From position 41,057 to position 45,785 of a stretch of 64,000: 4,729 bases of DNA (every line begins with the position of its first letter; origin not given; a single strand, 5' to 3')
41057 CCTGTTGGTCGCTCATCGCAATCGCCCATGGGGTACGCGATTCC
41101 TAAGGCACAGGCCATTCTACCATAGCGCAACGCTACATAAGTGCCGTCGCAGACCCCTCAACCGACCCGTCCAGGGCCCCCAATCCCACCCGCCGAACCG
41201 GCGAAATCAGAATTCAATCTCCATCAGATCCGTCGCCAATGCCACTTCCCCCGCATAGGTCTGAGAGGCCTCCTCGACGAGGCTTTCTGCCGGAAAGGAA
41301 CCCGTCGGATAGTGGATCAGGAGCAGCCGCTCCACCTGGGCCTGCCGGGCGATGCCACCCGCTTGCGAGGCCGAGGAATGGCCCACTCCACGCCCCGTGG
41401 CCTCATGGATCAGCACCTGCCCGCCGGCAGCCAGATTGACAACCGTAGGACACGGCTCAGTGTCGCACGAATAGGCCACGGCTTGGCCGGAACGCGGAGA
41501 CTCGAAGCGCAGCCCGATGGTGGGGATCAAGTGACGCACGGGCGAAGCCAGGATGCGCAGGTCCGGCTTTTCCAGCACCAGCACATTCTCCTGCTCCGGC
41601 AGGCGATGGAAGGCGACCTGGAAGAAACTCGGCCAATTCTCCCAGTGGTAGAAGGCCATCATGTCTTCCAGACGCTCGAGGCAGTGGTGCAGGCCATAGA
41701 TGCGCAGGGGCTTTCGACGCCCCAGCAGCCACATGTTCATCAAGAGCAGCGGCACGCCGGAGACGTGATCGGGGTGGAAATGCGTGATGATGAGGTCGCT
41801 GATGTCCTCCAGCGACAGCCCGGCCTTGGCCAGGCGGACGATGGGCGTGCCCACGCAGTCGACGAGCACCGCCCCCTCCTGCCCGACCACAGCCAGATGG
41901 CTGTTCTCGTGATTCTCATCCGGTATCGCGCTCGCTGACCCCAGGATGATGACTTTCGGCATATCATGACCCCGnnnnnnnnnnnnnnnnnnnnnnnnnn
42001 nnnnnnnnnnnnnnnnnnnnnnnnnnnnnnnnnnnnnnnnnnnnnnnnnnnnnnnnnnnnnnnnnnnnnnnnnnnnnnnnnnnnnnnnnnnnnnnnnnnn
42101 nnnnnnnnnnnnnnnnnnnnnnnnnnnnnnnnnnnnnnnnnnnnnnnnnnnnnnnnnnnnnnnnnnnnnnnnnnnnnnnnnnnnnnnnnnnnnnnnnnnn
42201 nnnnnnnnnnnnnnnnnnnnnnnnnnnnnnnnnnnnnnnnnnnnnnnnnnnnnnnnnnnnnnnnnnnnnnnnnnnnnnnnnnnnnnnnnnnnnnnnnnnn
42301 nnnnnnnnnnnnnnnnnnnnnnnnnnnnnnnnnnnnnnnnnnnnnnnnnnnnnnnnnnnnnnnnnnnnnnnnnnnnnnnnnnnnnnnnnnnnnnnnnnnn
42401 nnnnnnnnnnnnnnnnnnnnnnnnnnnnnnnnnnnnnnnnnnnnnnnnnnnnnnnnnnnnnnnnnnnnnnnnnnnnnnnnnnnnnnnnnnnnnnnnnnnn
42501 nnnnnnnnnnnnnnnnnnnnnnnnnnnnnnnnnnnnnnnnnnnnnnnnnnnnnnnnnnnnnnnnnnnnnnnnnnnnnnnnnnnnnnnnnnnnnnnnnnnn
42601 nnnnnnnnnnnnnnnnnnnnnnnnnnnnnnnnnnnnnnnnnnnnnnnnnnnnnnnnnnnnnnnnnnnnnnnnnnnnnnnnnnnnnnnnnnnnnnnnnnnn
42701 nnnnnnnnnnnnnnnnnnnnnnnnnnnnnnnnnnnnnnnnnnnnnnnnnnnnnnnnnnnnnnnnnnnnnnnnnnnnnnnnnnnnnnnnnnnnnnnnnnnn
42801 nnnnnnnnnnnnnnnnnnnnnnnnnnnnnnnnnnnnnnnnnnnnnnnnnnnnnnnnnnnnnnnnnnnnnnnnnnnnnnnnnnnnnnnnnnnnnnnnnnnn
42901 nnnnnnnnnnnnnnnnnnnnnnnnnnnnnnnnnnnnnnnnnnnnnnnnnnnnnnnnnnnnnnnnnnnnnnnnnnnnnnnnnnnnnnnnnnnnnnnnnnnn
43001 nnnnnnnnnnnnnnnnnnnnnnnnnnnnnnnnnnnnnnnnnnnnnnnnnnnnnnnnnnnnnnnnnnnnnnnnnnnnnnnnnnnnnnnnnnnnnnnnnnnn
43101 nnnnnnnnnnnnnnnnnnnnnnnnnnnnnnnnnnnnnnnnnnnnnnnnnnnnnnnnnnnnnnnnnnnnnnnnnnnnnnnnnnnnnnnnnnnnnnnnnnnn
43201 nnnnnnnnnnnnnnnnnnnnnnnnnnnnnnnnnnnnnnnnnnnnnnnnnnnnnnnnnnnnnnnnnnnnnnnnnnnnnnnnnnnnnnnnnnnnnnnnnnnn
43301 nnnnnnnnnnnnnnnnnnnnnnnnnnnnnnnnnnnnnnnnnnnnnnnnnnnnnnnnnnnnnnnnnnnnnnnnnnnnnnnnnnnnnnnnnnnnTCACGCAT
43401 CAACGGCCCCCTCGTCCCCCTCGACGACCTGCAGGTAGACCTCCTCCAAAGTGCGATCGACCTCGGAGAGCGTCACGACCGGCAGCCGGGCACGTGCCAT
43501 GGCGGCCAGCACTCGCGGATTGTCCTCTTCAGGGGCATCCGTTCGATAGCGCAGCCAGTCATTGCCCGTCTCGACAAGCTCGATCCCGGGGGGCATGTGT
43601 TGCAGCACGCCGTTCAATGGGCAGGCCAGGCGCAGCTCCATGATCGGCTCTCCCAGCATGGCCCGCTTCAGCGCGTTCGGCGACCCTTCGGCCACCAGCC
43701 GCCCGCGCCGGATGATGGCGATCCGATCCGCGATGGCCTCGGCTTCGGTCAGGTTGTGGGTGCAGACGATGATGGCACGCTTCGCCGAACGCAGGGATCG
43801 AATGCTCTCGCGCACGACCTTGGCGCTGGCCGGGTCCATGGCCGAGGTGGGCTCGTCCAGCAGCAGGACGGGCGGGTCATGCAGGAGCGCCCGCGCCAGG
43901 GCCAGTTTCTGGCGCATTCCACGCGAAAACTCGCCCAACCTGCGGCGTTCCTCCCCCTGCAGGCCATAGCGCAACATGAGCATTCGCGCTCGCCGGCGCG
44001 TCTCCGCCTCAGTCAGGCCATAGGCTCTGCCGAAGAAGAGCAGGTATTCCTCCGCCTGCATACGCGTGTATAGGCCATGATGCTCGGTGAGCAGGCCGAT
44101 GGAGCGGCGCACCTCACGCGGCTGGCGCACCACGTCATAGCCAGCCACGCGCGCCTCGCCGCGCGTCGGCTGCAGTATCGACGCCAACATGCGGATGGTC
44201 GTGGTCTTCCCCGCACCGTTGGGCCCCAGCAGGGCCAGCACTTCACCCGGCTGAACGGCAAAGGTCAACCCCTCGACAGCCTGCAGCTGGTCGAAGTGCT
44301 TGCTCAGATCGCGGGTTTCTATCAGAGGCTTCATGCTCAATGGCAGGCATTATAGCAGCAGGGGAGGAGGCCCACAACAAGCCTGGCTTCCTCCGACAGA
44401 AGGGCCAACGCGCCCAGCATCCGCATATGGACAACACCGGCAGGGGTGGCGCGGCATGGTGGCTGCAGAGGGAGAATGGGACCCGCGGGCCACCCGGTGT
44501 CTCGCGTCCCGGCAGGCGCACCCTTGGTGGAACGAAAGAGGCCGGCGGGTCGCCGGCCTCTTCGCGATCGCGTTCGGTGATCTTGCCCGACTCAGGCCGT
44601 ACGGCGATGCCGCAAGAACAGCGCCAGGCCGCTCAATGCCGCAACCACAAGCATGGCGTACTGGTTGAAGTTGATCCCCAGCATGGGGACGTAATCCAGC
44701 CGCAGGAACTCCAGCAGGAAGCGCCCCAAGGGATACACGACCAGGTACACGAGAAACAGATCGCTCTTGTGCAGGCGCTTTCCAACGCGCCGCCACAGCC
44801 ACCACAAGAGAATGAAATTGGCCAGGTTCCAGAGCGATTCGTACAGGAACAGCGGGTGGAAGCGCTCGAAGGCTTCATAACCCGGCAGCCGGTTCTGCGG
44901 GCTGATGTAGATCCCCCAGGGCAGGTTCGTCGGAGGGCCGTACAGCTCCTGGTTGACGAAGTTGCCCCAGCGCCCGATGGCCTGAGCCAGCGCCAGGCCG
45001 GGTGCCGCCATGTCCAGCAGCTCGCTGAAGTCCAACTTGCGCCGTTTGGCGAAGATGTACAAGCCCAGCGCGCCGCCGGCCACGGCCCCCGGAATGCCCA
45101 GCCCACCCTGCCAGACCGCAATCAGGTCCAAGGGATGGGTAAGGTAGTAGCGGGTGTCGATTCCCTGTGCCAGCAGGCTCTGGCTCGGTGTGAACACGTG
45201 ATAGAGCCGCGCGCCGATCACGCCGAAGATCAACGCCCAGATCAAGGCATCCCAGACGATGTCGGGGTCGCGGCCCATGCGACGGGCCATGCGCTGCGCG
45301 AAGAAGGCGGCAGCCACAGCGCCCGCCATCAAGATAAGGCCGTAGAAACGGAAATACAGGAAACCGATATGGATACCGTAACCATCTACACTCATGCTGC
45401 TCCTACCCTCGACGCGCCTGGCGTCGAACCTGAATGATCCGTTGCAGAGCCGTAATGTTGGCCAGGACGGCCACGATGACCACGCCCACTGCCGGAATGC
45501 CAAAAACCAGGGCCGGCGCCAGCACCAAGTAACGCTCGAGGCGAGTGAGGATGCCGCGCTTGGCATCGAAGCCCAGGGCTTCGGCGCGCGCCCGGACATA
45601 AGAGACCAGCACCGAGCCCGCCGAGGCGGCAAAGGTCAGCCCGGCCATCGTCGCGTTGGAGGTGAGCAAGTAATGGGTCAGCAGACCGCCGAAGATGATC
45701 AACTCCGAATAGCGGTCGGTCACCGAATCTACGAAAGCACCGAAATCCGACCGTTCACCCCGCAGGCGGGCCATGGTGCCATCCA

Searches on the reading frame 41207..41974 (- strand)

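Call 48: search_protein_families(library=pfam, proteins=[window:41207-41974:-], max_evalue=0.001)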
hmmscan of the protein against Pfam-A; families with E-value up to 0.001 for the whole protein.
window:41207-41974:- (255 aa): 3 families
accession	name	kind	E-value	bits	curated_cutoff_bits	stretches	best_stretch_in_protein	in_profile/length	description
PF12706.13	Lactamase_B_2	-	2.2e-17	63.7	27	1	36-222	3-200/200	Beta-lactamase superfamily domain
PF00753.33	Lactamase_B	-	4.2e-11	43.6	22.7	1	24-78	7-64/196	Metallo-beta-lactamase superfamily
PF23023.1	Anti-Pycsar_Apyc1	-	0.00044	20.2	50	1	9-74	6-70/250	Anti-Pycsar protein Apyc1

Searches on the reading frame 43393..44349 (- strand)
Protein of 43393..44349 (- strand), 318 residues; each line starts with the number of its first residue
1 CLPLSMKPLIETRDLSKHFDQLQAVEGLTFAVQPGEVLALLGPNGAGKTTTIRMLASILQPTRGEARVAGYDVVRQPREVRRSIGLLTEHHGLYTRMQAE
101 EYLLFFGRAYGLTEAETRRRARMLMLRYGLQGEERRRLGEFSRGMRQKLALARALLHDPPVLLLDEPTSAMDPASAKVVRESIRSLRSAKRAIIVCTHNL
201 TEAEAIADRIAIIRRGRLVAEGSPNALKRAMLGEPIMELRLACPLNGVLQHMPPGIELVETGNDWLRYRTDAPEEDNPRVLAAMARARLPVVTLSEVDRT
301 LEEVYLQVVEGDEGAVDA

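Call 48: search_protein_families(library=pfam, proteins=[window:43393-44349:-], max_evalue=0.001)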
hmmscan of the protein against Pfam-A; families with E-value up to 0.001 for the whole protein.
window:43393-44349:- (318 aa): 8 families
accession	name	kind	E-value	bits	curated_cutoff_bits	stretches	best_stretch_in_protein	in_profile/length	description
PF00005.33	ABC_tran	-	1.1e-31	110.7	25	1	26-169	2-137/137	ABC transporter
PF13304.12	AAA_21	-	7.1e-14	53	27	1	136-200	233-300/304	AAA domain, putative AbiEii toxin, Type IV TA system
PF13732.12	DrrA1-3_C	-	3.1e-06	28.2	27.4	1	222-309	1-81/81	ATP-binding protein DrrA1-3-like, C-terminal domain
PF13401.12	AAA_22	-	8.8e-05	23.3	27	1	37-166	7-92/130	AAA domain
PF00448.28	SRP54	-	0.00018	21.7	22.7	1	37-75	3-41/196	SRP54-type protein, GTPase domain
PF02463.25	SMC_N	-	0.00037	20.4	40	0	149-202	149-202/220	RecF/RecN/SMC N terminal domain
PF13604.12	AAA_30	-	0.00086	19.5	27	0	21-62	6-45/191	AAA domain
PF00004.35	AAA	-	0.00089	20.2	21.2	0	39-167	2-66/131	ATPase family associated with various cellular activities (AAA)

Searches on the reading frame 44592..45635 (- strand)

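Call 48: search_protein_families(library=pfam, proteins=[window:44592-45635:-], max_evalue=0.001)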
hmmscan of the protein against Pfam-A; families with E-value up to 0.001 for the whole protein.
window:44592-45635:- (347 aa): 1 family
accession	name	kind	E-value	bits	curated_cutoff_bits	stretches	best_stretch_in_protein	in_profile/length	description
PF01790.23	LGT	-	2.1e-66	224.1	24.9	1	88-337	4-236/240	Prolipoprotein diacylglyceryl transferase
